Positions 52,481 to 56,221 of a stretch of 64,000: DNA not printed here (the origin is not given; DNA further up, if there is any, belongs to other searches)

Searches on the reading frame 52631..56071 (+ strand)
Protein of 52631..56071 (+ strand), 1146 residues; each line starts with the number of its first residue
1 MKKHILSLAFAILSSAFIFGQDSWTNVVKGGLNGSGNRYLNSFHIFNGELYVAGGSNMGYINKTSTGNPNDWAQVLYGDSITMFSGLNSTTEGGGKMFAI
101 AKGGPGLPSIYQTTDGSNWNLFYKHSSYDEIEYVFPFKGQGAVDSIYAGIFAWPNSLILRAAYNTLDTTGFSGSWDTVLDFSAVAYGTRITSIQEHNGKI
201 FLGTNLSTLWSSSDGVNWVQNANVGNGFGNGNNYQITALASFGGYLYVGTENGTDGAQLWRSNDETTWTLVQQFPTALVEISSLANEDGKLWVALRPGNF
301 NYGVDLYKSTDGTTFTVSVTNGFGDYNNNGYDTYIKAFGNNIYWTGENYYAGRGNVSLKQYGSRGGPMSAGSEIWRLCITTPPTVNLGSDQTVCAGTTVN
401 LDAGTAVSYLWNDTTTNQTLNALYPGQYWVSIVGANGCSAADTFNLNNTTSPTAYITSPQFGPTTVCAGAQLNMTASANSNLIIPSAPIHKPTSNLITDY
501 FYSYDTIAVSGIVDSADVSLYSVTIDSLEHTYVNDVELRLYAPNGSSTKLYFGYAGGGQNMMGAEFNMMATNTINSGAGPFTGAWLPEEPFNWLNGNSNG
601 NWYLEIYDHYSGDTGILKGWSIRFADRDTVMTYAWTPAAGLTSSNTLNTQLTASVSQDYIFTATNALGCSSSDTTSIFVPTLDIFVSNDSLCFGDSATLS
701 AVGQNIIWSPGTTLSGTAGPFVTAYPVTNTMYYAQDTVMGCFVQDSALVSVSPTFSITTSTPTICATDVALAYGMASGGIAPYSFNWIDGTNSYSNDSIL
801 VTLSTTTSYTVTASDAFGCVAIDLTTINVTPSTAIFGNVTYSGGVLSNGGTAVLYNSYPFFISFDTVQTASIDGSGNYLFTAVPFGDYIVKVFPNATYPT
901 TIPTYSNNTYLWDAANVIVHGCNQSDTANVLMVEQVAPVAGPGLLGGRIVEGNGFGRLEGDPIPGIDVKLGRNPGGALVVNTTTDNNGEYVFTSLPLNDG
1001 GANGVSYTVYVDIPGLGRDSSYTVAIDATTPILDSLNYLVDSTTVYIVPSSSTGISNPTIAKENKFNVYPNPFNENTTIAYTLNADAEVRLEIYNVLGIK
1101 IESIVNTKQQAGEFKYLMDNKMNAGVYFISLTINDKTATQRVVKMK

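Call 42: search_protein_families(library=pfam, proteins=[window:52631-56071:+], max_evalue=0.00001)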
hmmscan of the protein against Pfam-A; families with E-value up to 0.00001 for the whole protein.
window:52631-56071:+ (1146 aa): 3 families
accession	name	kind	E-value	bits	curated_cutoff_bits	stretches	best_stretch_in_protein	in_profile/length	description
PF18962.6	Por_Secre_tail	-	1.4e-09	38.6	27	1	1068-1143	1-74/75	Secretion system C-terminal sorting domain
PF17210.9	SdrD_B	-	1.4e-07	32.1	29.7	0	952-996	13-56/112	SdrD B-like domain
PF01483.27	P_proprotein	-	7.8e-07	29.6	21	1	527-624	9-86/86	Proprotein convertase P-domain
